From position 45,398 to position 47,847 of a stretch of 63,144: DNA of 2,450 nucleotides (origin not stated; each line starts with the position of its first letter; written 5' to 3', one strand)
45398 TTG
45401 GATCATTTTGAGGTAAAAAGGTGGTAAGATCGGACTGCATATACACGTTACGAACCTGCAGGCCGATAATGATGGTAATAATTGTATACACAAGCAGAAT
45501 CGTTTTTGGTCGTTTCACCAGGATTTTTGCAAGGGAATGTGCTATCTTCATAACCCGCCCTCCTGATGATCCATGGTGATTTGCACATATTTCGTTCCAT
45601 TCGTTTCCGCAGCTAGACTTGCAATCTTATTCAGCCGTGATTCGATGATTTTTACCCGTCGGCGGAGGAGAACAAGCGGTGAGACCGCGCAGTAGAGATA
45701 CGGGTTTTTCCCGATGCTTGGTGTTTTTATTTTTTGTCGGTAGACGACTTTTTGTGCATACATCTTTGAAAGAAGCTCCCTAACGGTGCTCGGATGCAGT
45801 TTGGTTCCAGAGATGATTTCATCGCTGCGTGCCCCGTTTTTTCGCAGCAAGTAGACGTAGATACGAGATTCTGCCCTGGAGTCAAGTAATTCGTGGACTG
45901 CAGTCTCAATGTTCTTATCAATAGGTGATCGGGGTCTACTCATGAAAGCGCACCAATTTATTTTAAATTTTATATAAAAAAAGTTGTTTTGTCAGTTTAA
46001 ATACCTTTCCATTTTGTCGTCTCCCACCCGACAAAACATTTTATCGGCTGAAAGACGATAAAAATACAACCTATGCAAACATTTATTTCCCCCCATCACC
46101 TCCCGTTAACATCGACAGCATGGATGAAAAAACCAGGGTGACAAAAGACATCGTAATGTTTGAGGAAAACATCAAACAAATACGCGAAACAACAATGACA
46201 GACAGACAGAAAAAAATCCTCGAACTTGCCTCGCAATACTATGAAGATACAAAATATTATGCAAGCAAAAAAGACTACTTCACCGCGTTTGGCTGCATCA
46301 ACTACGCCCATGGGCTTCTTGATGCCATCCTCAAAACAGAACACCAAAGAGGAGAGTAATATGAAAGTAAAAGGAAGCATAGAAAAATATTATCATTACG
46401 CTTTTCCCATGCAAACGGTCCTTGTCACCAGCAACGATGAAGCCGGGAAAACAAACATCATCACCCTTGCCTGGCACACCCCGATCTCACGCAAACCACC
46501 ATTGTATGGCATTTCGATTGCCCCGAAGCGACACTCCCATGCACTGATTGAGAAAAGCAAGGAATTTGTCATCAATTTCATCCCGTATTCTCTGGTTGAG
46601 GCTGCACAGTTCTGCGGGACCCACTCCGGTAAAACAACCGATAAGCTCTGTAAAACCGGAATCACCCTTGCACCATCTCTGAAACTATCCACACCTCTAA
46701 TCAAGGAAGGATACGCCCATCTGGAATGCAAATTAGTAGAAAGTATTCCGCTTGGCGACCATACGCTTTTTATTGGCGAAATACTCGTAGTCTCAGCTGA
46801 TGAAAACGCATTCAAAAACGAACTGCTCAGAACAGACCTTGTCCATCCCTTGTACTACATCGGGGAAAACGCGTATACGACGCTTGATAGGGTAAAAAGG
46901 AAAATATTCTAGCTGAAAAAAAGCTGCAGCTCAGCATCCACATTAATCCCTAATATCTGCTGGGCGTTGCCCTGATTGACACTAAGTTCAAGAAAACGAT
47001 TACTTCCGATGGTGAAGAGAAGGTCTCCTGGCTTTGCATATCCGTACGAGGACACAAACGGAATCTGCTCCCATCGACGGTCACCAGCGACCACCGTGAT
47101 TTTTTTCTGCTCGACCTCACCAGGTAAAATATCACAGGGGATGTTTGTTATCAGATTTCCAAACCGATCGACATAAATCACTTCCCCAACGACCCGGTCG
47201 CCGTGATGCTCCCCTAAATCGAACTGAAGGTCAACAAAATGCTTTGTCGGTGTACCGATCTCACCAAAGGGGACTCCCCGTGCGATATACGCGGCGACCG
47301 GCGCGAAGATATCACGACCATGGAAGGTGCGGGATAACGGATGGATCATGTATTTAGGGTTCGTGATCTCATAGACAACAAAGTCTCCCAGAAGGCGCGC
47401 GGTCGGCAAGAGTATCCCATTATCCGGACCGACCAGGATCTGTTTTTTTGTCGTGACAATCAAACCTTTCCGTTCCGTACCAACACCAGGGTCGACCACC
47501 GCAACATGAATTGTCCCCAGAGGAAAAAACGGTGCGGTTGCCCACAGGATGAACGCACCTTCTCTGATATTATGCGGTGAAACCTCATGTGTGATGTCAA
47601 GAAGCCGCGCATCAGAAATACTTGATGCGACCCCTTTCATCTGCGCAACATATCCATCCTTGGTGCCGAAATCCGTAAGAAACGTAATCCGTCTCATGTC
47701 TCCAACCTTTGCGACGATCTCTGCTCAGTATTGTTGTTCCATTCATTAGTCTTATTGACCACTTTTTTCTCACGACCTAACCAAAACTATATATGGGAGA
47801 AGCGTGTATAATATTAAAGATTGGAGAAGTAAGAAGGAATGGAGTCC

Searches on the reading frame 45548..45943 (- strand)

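Call 75: search_protein_families(library=pfam, proteins=[window:45548-45943:-], max_evalue=0.01)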
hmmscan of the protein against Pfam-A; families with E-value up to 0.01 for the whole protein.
window:45548-45943:- (131 aa): 2 families
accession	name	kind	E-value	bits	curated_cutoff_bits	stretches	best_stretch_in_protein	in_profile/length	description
PF01978.25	TrmB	-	1.4e-07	31.7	25.6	1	23-89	8-67/68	Sugar-specific transcriptional regulator TrmB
PF02002.24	TFIIE_alpha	-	0.0018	18.5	22.9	1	28-105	18-97/105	TFIIE alpha subunit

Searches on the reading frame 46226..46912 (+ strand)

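Call 64: search_protein_families(library=pfam, proteins=[window:46226-46912:+], max_evalue=0.00001)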
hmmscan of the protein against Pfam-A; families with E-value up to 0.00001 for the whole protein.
window:46226-46912:+ (228 aa): 1 family
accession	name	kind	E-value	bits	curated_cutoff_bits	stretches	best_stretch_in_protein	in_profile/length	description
PF01613.24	Flavin_Reduct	-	3.1e-37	128.5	27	1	59-215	3-148/153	Flavin reductase like domain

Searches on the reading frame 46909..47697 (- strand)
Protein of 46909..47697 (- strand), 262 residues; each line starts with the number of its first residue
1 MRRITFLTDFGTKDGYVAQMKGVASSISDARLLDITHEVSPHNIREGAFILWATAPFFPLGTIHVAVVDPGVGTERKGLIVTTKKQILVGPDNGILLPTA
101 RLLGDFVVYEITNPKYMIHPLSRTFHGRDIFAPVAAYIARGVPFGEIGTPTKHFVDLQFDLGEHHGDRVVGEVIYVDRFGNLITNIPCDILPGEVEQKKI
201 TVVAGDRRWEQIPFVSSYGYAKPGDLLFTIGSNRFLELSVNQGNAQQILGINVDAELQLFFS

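Call 64: search_protein_families(library=pfam, proteins=[window:46909-47697:-], max_evalue=0.00001)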
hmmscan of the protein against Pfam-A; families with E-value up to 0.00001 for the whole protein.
window:46909-47697:- (262 aa): 2 families
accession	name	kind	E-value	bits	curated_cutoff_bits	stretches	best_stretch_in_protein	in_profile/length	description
PF01887.21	SAM_HAT_N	-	6.9e-54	182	26.3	1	4-148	1-145/145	SAM hydroxide adenosyltransferase N-terminal domain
PF20257.3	SAM_HAT_C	-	1.9e-23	83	25.5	1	171-257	1-83/84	SAM hydroxide adenosyltransferase C-terminal domain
